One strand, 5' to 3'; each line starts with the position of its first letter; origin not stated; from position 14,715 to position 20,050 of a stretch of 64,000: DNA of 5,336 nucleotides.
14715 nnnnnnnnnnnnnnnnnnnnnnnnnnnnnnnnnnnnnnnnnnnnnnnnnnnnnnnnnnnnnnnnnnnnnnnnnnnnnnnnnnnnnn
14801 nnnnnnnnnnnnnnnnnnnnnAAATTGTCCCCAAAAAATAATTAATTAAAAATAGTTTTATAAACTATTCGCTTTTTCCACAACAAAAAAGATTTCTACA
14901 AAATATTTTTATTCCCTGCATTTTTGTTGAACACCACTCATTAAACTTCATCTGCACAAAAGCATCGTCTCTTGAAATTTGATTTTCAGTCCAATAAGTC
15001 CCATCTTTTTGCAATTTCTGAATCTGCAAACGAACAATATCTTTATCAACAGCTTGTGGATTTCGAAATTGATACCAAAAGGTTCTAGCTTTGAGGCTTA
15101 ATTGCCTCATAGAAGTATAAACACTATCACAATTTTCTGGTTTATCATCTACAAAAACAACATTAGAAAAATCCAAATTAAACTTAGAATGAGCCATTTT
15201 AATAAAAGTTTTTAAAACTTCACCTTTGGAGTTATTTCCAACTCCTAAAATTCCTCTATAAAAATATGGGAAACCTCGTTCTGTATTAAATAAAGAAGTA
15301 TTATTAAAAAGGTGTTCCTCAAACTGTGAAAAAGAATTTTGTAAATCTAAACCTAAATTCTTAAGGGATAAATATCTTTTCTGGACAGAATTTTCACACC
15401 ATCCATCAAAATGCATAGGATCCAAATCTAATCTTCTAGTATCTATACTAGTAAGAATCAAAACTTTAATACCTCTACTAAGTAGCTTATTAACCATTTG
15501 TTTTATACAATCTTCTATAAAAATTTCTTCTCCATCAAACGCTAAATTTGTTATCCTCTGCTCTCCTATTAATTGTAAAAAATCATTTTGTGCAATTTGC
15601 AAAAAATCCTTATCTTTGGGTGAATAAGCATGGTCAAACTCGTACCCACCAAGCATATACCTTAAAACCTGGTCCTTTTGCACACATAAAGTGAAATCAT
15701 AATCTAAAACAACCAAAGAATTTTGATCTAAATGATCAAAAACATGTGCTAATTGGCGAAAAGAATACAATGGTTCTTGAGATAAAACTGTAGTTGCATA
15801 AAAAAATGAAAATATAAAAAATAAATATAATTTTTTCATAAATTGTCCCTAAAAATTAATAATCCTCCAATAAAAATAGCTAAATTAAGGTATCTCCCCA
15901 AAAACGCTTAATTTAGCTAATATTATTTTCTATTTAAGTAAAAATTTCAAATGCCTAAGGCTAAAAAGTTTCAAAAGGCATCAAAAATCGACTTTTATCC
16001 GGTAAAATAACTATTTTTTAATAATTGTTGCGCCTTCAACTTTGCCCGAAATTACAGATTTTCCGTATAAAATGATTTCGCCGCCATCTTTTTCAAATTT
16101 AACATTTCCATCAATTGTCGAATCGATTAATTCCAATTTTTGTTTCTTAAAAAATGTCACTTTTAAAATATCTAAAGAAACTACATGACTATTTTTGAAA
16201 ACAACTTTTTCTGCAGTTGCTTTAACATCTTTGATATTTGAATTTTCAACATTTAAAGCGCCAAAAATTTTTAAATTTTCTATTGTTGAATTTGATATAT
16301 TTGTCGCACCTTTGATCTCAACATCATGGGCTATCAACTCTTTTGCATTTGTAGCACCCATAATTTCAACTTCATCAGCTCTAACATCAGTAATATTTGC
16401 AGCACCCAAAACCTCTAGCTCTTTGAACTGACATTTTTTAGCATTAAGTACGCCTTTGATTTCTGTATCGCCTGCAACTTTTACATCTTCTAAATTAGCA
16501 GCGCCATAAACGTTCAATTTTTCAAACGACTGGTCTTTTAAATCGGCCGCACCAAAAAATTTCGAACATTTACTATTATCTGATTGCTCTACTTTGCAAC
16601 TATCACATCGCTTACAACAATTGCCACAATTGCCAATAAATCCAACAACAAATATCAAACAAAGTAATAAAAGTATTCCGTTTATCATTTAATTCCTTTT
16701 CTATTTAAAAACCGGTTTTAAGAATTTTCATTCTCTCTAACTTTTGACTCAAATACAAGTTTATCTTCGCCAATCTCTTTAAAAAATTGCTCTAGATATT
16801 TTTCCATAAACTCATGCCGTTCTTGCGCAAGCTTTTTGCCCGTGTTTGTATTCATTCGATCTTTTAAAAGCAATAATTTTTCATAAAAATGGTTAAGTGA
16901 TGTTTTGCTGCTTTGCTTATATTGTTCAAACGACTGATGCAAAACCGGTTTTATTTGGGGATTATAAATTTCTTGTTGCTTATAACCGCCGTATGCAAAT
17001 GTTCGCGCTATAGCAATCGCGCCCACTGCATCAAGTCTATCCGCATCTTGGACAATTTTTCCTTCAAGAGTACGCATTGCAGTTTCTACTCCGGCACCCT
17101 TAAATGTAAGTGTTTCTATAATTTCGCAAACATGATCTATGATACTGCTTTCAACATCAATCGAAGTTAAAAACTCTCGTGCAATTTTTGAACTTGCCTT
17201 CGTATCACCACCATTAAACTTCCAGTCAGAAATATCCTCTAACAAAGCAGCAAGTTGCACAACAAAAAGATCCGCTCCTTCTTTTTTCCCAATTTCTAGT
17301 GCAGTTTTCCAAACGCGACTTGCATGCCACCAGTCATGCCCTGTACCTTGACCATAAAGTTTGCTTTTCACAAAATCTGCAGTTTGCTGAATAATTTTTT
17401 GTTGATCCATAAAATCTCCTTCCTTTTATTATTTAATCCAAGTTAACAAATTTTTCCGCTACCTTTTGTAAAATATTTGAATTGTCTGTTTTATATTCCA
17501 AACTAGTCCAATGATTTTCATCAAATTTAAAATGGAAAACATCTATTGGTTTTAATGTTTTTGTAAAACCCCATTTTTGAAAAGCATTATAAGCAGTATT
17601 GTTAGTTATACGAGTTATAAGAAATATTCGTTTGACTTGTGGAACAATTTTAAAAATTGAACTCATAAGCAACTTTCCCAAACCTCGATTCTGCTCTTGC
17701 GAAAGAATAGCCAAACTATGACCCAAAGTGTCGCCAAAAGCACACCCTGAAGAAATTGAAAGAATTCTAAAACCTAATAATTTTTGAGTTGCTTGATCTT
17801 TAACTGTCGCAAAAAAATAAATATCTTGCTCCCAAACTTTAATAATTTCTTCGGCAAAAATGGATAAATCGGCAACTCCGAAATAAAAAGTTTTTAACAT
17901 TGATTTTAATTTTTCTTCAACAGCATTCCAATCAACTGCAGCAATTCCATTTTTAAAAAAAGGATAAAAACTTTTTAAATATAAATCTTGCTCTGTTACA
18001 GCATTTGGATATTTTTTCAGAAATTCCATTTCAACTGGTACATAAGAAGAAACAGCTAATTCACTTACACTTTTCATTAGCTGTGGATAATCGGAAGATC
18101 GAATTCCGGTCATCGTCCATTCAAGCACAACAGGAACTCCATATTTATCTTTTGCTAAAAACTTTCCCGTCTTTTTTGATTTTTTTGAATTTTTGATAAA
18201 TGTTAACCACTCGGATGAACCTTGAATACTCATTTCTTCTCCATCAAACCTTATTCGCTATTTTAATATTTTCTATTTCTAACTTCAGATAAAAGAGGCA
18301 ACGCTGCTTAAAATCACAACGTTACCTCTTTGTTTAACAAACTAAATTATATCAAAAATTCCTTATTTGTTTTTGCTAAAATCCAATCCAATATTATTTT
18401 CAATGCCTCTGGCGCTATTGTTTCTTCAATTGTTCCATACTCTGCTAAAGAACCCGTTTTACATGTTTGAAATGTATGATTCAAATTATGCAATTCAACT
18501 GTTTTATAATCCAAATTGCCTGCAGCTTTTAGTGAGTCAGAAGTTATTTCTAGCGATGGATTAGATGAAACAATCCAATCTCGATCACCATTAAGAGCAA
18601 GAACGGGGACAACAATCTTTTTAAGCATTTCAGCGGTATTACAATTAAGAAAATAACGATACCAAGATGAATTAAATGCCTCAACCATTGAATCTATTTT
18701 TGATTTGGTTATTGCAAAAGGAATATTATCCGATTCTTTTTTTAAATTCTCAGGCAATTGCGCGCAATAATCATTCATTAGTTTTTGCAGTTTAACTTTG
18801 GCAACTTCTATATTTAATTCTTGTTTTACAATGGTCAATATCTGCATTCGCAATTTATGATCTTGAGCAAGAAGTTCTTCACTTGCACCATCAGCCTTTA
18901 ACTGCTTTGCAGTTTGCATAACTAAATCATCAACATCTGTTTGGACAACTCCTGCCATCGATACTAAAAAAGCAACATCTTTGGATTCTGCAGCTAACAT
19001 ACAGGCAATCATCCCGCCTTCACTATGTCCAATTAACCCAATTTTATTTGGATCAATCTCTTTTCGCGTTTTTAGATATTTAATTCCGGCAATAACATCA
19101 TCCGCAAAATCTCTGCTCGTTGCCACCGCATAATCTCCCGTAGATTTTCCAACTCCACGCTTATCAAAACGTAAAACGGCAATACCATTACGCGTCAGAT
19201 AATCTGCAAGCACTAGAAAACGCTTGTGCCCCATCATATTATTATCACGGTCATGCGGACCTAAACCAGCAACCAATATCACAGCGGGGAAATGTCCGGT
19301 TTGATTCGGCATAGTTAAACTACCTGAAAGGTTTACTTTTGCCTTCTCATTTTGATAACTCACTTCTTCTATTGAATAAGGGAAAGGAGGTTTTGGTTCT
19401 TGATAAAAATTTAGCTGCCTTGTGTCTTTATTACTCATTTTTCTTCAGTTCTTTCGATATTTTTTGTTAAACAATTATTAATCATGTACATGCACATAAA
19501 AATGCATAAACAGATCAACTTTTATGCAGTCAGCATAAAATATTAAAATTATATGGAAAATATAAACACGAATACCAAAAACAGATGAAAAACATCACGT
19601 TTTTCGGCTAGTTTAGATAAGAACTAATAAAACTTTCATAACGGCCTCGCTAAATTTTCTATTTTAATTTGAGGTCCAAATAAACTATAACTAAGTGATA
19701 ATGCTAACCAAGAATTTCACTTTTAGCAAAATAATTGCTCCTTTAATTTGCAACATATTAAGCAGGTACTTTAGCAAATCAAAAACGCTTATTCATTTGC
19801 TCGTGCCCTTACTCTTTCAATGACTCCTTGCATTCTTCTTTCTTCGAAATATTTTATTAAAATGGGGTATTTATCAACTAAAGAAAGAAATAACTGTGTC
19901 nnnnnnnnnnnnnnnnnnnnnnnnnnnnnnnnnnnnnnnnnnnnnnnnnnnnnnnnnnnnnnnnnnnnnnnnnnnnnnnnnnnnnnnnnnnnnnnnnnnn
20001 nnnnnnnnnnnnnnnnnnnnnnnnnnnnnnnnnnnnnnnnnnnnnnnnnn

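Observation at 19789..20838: Two tandem paralogous HEAT-like proteins in the immunity position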

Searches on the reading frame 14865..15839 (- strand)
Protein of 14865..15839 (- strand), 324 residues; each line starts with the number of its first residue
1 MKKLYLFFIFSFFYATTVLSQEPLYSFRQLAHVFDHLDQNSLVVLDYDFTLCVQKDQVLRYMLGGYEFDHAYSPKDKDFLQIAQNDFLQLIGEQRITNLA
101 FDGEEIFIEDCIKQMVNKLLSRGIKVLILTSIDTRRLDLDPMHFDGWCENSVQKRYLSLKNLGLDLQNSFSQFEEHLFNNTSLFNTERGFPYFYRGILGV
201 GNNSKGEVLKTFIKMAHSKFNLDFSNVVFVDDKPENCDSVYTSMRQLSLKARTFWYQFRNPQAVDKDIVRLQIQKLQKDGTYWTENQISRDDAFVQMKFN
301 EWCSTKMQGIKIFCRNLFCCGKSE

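Call 88: search_protein_families(library=pfam, proteins=[window:14865-15839:-], max_evalue=0.01)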
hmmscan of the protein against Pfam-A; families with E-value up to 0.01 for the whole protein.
window:14865-15839:- (324 aa): 2 families
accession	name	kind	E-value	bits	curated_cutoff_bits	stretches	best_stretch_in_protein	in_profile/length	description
PF11019.14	DUF2608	-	1.2e-14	54.8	22.6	1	27-278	5-236/244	Protein of unknown function (DUF2608)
PF00702.32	Hydrolase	-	0.0018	19.2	26.4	0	49-136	50-127/191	haloacid dehalogenase-like hydrolase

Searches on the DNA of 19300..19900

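Call 75: search_rna_families(source=window, start=19300, end=19900, threshold=evalue, max_evalue=1)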
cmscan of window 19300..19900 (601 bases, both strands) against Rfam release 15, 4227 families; matches with E-value up to 1: 0.
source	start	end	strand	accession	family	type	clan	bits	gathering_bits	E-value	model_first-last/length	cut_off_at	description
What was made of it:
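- Tried and rejected: Rfam found nothing there (call 75).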
